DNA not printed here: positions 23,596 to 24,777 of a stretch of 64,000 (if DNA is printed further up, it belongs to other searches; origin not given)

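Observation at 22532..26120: Nuclease-rich cluster: DEDDy exonuclease, degenerate HD protein, Cas4-like Fe-S nuclease, non-canonical B12/radical-SAM protein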

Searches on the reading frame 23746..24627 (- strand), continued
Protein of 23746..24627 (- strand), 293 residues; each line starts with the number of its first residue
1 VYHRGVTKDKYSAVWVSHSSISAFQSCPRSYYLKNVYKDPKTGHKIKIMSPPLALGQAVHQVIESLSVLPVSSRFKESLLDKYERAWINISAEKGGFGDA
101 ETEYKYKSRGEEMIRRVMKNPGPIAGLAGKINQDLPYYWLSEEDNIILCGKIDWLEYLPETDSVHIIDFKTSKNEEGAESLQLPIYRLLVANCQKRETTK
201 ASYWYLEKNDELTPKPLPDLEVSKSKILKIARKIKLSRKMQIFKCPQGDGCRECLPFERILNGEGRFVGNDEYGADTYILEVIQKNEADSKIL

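Call 24: find_encoding_contigs(protein=P0051, flank=6000, max_places=2)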
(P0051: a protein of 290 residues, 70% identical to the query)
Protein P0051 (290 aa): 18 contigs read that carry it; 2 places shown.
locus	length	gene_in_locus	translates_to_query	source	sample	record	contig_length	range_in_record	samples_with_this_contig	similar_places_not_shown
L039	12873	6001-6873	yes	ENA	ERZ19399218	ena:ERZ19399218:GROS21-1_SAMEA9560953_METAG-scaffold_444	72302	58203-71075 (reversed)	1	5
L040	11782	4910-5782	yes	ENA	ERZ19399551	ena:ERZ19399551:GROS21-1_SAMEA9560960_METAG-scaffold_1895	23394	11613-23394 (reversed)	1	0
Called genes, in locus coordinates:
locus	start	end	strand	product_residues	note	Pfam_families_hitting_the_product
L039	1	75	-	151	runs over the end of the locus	PF18931:DUF5680 (weak)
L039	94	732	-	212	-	PF03575:Peptidase_S51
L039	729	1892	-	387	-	PF05496:RuvB_N, PF20720:nSTAND3 (weak), PF00004:AAA, PF07728:AAA_5 (faint), PF16193:AAA_assoc_2, PF12002:MgsA_C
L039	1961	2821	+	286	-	PF01522:Polysacc_deac_1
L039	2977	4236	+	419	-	PF13231:PMT_2 (weak)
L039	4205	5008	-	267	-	PF01734:Patatin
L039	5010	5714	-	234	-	PF01479:S4 (faint), PF00849:PseudoU_synth_2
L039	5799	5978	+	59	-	-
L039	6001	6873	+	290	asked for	PF12705:PDDEXK_1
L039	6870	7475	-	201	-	PF13482:RNase_H_2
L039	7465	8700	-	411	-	-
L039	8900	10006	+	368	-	PF09992:NAGPA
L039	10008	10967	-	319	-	-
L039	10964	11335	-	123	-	-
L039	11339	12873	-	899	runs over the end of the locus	PF08239:SH3_3 (weak), PF18348:SH3_16 (faint), PF08239:SH3_3 (weak)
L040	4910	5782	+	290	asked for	PF12705:PDDEXK_1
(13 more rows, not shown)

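Call 27: search_solved_structures(query=window:23746-24627:-, max_evalue=1, show_alignments=2)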
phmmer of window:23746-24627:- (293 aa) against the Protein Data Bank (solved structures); distinct sequences matched with E-value up to 1: 0.

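Call 50: predict_structure(alignment_id=A4)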
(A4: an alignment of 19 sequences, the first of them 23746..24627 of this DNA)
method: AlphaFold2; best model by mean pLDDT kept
length: 293 residues; sequences in the alignment: 19
mean_pLDDT: 83.6   pTM: 0.80
mean pLDDT of the five models: 83.6, 82.9, 82.6, 82.5, 81.9
residues with pLDDT >= 90: 141; 70-90: 110; 50-70: 22; < 50: 20
segments of 3 or more residues with pLDDT < 50: 1-10, 284-293
pLDDT, mean of each block of 10 residues (from residue 1): 40 86 93 92 90 88 82 86 93 88 92 87 68 74 93 85 88 66 92 89 80 91 96 95 91 91 90 88 46 32
secondary structure, 60 per line:
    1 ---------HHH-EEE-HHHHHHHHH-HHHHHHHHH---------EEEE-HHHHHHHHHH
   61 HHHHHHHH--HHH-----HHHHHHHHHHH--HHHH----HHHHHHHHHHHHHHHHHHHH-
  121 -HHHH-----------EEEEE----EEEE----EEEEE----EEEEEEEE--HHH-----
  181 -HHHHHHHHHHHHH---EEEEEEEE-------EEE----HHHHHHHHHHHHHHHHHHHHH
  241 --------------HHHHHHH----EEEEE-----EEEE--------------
elements in order: E14-16 H18-26 H28-36 E46-49 H51-68 H79-89 H92-95 H100-119 H122-125 E137-141 E146-149 E154-158 E163-170 H182-194 E198-205 E213-215 H220-240 H255-261 E266-270 E276-279

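Call 54: fold_search(model_id=the predicted structure, library=pdb)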
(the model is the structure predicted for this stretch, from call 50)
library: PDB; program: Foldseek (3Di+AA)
matches with E <= 10: 207; with E <= 0.001: 15
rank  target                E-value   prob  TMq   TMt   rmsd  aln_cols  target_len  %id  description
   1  9iac_A                5.6e-08  1.00  0.56  0.61   4.1       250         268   15  Structure of the Argonaute-associated Cas4 family protein 1 (ACE1) from Microcystis aeruginosa (MaACE1) (released 2025-04-23)
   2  9iab_A                5.6e-08  1.00  0.53  0.58   4.8       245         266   15  Structure of the Argonaute-associated Cas4 family protein 1 (ACE1) from Chroococcidiopsis thermalis (CtACE1) (released 2025-04-23)
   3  9iab_B                7.5e-08  1.00  0.55  0.59   4.3       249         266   13  Structure of the Argonaute-associated Cas4 family protein 1 (ACE1) from Chroococcidiopsis thermalis (CtACE1) (released 2025-04-23)
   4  9iac_B                1.0e-07  1.00  0.55  0.59   4.8       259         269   15  Structure of the Argonaute-associated Cas4 family protein 1 (ACE1) from Microcystis aeruginosa (MaACE1) (released 2025-04-23)
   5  6ppr_A                9.1e-07  1.00  0.50  0.20   5.0       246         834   16  Cryo-EM structure of AdnA(D934A)-AdnB(D1014A) in complex with AMPPNP and DNA (released 2019-11-20)
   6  6ppu_A                1.4e-06  1.00  0.56  0.30   4.6       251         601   17  Cryo-EM structure of AdnAB-AMPPNP-DNA complex (released 2019-11-20)
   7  9np6_A                2.4e-06  1.00  0.51  0.19   4.8       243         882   18  Cryo-EM structure of AdnA(D934A)-AdnB(D1014A) in complex with AMPPNP and blunt end DNA (released 2025-03-19)
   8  7sjr_A                3.4e-06  1.00  0.52  0.19   4.4       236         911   15  Cryo-EM structure of AdnA-AdnB(W325A) in complex with DNA and AMPPNP (released 2021-12-22)
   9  4cej_B                6.2e-05  1.00  0.40  0.12  20.0       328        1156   16  Crystal structure of AddAB-DNA-ADPNP complex at 3 Angstrom resolution (released 2014-03-12)
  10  4ceh_A                8.8e-05  1.00  0.38  0.12   7.4       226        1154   18  Crystal structure of AddAB with a forked DNA substrate (released 2014-03-12)
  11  3u4q_B                1.2e-04  1.00  0.42  0.13  12.9       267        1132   17  Structure of AddAB-DNA complex at 2.8 angstroms (released 2012-03-21)
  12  4cej_A                1.5e-04  1.00  0.37  0.12   7.9       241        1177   14  Crystal structure of AddAB-DNA-ADPNP complex at 3 Angstrom resolution (released 2014-03-12)
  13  4ceh_B                1.6e-04  1.00  0.40  0.12  20.5       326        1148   17  Crystal structure of AddAB with a forked DNA substrate (released 2014-03-12)
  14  5eax_A                3.3e-04  1.00  0.48  0.15   7.7       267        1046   16  Crystal structure of Dna2 in complex with an ssDNA (released 2015-11-18)
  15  5eaw_A                4.7e-04  1.00  0.47  0.15   6.9       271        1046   14  Crystal structure of Dna2 nuclease-helicase (released 2015-11-18)
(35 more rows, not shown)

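Call 57: search_protein_families(library=phrogs, proteins=[window:23746-24627:-], max_evalue=0.001)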
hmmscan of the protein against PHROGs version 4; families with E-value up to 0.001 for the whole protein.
window:23746-24627:- (293 aa): 5 families
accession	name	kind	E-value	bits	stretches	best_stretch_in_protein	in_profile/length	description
phrog_69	-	DNA, RNA and nucleotide metabolism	2.1e-14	54.4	1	16-254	90-317/501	exonuclease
phrog_1218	-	DNA, RNA and nucleotide metabolism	5.1e-07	30.3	1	15-192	9-187/364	exonuclease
phrog_8097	-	DNA, RNA and nucleotide metabolism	8e-06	25.8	0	16-65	3-50/598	exonuclease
phrog_1870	-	DNA, RNA and nucleotide metabolism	0.00017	21.9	1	144-254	164-279/313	exonuclease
phrog_412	-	DNA, RNA and nucleotide metabolism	0.00023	21.5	1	3-174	141-307/440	exonuclease VIII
